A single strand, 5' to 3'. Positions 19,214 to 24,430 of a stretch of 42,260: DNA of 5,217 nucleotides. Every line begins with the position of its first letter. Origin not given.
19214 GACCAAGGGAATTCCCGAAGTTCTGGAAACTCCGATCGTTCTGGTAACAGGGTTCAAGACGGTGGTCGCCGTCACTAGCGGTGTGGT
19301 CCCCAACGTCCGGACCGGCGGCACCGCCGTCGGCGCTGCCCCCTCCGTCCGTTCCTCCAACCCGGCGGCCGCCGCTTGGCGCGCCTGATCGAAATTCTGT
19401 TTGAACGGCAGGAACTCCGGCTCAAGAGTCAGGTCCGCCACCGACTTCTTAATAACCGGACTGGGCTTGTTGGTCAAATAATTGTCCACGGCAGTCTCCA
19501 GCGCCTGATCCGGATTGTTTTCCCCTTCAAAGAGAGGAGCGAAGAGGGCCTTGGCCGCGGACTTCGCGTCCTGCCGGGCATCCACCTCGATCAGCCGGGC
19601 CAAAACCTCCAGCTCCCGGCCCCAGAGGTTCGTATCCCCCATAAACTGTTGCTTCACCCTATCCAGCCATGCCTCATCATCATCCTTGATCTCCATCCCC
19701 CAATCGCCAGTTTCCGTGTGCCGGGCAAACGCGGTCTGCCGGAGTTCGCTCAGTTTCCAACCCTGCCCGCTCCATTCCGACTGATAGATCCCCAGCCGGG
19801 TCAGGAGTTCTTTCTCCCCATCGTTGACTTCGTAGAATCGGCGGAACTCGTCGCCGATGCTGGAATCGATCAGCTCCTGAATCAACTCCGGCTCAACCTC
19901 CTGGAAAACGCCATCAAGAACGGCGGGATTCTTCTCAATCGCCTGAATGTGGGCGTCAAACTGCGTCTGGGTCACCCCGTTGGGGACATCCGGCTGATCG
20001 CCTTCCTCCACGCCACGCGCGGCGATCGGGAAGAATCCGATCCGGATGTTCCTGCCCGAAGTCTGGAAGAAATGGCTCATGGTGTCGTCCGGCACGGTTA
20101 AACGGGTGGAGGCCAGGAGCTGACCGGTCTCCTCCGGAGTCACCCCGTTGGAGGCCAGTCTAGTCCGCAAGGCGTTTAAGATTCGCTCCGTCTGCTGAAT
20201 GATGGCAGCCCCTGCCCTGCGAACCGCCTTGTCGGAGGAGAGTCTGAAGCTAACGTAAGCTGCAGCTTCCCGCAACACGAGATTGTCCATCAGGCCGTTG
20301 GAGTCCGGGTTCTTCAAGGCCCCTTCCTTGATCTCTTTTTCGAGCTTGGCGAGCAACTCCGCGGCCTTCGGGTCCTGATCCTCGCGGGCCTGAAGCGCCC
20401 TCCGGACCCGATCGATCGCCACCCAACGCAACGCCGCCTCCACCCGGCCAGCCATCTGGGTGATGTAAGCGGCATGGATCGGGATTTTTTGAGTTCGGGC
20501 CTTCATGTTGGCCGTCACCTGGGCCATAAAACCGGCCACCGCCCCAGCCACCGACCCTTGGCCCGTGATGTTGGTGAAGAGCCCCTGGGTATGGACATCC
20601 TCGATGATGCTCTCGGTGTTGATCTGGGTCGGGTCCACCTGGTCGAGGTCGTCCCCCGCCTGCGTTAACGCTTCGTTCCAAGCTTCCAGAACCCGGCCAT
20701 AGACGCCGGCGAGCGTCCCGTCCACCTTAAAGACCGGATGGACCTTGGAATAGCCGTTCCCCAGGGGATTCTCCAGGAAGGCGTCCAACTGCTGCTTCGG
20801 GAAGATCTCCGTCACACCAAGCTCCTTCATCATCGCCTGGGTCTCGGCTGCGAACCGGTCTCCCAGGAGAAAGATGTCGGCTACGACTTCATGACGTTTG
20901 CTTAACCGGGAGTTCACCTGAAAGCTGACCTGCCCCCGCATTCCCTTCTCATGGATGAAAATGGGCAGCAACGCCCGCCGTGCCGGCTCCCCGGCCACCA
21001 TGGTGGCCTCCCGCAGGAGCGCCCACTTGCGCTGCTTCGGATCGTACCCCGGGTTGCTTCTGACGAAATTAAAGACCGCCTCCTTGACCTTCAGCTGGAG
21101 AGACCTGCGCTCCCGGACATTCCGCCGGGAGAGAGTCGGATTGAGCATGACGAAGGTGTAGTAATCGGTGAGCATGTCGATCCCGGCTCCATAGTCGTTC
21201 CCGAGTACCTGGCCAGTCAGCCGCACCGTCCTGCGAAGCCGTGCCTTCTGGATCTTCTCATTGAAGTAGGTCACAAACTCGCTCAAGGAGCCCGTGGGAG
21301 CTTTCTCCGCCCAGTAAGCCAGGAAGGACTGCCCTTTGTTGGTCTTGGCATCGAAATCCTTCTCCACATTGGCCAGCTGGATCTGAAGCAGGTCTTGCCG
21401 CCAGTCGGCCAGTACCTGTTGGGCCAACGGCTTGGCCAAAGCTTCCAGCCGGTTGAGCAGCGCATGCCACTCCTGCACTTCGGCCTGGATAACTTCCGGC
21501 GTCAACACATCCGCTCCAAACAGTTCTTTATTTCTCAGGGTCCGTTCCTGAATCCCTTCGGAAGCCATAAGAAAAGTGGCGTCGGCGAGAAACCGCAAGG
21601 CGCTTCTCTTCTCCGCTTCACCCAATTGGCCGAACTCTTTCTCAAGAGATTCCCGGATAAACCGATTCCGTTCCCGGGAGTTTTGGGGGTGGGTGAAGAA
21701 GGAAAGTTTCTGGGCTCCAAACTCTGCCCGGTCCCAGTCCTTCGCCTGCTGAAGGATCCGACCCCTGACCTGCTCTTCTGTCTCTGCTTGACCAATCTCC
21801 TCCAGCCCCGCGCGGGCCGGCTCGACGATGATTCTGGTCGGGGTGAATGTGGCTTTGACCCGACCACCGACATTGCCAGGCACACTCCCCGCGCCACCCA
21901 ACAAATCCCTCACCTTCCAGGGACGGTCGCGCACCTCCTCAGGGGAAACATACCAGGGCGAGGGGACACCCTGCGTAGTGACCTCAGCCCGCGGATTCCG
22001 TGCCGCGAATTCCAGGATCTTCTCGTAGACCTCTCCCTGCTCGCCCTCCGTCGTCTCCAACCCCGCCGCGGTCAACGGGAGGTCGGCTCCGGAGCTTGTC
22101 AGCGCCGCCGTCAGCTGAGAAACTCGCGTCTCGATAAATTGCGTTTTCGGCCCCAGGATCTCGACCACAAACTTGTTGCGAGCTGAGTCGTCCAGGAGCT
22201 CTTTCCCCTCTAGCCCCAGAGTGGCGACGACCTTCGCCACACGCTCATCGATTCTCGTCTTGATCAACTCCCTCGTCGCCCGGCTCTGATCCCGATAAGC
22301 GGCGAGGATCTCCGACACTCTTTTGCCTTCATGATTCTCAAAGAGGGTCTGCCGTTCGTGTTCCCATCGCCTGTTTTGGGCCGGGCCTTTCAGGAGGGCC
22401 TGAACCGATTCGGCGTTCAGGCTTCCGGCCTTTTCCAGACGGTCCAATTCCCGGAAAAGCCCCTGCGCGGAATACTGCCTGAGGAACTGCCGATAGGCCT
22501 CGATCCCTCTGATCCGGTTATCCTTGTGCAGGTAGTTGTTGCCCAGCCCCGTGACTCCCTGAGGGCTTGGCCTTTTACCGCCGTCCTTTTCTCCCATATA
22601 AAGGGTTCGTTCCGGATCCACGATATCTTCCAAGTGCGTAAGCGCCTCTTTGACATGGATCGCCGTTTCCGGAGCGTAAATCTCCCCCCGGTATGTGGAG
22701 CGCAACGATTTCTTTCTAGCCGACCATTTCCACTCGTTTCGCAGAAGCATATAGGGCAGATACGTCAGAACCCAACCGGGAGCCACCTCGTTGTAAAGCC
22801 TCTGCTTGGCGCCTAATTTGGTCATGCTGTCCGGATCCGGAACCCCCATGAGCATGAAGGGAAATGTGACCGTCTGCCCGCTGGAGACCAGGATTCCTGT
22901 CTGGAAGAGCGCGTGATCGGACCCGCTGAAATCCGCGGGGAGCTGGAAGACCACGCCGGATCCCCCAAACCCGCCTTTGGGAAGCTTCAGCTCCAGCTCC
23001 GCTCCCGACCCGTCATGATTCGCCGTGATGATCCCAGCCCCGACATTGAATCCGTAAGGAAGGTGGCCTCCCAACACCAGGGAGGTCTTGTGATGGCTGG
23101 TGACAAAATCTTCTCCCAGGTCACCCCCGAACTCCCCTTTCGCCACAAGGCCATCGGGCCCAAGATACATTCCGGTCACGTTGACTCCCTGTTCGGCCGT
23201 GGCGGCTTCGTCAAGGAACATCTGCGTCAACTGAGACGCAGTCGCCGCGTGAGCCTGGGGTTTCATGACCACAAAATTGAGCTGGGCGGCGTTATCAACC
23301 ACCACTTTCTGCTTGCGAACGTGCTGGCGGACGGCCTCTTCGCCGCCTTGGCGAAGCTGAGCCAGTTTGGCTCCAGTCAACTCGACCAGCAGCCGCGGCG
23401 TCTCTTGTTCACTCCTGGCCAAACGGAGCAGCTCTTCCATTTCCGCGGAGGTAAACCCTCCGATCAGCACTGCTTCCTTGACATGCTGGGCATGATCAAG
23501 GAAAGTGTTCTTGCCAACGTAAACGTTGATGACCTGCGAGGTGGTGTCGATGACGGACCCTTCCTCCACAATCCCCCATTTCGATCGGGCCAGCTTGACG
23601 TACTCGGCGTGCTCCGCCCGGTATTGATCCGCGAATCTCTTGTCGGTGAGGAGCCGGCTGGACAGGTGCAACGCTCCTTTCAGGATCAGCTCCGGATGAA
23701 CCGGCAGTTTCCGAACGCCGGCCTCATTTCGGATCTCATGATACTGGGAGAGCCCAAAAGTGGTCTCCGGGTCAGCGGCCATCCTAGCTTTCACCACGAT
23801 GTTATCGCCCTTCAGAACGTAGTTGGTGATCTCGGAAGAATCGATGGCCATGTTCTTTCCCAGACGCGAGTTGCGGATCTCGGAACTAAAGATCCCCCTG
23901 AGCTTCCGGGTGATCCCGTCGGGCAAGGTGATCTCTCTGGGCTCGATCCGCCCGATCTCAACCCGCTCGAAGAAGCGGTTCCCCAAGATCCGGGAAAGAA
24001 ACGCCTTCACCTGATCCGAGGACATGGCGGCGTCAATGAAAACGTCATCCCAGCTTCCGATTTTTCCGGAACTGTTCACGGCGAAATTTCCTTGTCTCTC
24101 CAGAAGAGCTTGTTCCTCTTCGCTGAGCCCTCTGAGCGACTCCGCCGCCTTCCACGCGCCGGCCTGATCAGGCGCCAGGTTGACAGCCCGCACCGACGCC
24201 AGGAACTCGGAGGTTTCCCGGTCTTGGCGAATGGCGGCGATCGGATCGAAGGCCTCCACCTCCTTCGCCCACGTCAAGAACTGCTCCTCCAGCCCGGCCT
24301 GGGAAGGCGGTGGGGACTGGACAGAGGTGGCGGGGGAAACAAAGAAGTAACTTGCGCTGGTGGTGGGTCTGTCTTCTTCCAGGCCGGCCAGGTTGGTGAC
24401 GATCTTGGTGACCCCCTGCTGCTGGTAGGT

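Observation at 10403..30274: Two tandem giant ORFs (3820 + 2793 aa) fuse a near-complete hexosamine/UDP-GlcNAc enzyme set behind Sec-type signal peptides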

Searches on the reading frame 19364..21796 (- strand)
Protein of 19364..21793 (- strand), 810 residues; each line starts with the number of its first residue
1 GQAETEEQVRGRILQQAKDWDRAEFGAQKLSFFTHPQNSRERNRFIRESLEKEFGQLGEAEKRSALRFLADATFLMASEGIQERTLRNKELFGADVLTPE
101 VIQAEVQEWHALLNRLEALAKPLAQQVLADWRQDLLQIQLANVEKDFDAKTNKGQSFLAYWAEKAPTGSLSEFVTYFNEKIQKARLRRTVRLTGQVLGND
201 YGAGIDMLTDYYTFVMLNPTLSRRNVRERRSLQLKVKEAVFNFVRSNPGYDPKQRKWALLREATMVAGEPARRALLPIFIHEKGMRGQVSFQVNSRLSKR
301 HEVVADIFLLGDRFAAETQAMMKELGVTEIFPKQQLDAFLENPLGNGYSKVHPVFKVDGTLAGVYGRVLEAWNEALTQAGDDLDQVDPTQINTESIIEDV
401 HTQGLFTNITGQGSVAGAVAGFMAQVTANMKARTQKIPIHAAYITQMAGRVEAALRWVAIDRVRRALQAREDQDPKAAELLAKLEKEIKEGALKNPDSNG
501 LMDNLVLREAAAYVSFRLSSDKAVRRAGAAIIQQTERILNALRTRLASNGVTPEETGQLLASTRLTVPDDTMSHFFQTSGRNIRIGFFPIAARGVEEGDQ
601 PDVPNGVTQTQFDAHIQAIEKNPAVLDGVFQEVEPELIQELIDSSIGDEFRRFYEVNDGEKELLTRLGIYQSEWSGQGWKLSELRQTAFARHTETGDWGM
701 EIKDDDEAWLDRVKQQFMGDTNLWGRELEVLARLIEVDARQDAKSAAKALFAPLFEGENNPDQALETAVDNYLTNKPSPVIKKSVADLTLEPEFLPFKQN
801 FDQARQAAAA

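Call 7: search_protein_families(library=pfam, proteins=[window:19364-21793:-], max_evalue=0.1)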
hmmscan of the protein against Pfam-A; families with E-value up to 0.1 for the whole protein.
window:19364-21793:- (810 aa): 0 families

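Call 25: search_protein_families(library=ncbifam, proteins=[window:19364-21793:-], max_evalue=0.1)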
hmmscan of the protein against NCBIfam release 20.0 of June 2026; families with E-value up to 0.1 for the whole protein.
window:19364-21793:- (810 aa): 0 families

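Call 59: search_solved_structures(query=window:19364-21793:-, max_evalue=10, show_alignments=2)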
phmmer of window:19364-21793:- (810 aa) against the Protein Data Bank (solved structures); distinct sequences matched with E-value up to 10: 3.
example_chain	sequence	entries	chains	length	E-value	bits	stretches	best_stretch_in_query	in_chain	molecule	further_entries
30iz_A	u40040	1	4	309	0.097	14.2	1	353-490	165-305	Malate dehydrogenase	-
6qss_A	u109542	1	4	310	0.098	14.2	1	353-490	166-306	Malate dehydrogenase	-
7ekr_A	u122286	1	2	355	1.1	10.7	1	526-621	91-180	Orange carotenoid protein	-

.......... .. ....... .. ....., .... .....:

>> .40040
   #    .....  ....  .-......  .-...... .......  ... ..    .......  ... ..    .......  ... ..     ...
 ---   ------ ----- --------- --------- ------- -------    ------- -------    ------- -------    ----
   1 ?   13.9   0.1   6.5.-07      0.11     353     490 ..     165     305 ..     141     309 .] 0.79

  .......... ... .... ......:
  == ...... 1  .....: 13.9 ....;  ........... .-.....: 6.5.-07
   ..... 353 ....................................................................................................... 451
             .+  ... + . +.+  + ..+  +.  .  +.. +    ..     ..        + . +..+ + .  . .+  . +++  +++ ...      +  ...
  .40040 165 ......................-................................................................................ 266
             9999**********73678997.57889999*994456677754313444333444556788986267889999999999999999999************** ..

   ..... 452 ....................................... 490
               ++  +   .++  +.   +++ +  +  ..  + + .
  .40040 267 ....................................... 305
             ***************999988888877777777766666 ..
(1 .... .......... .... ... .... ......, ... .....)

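Call 105: search_protein_families(library=padloc, proteins=[window:19367-21796:-], max_evalue=0.01)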
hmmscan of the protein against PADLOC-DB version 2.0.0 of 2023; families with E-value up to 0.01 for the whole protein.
window:19367-21796:- (810 aa): 0 families

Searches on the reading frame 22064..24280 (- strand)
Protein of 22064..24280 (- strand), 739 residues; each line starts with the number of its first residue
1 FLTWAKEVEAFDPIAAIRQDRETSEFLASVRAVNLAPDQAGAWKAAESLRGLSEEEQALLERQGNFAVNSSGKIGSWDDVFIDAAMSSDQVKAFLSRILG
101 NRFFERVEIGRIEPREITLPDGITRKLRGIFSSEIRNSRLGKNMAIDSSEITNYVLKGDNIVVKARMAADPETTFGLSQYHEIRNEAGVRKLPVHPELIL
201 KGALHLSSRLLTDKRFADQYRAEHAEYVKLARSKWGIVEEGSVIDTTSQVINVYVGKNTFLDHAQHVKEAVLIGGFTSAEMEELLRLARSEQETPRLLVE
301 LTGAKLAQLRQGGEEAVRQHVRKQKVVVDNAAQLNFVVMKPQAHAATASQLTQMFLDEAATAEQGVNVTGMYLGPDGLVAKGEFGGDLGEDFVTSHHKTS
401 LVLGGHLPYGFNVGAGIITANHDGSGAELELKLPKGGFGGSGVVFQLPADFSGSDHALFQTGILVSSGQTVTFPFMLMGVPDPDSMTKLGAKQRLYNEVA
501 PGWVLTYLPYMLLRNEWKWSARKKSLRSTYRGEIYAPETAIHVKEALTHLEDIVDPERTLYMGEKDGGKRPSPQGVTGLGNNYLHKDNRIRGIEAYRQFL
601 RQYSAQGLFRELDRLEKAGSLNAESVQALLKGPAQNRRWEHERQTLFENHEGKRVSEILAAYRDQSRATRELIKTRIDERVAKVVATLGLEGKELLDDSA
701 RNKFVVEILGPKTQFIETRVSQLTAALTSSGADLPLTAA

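Call 7: search_protein_families(library=pfam, proteins=[window:22064-24280:-], max_evalue=0.1)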
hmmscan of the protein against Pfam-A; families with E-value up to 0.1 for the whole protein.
window:22064-24280:- (739 aa): 2 families
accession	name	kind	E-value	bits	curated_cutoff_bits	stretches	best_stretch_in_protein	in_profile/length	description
PF16314.11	DUF4954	-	1.3e-12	47.6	26.2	1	96-269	34-207/433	Domain of unknown function (DUF4954)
PF09278.17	MerR-DNA-bind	-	0.057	14.5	25.4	0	275-311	14-50/65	MerR, DNA binding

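Call 25: search_protein_families(library=ncbifam, proteins=[window:22064-24280:-], max_evalue=0.1)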
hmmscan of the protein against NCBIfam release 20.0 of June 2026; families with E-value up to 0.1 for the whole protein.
window:22064-24280:- (739 aa): 0 families
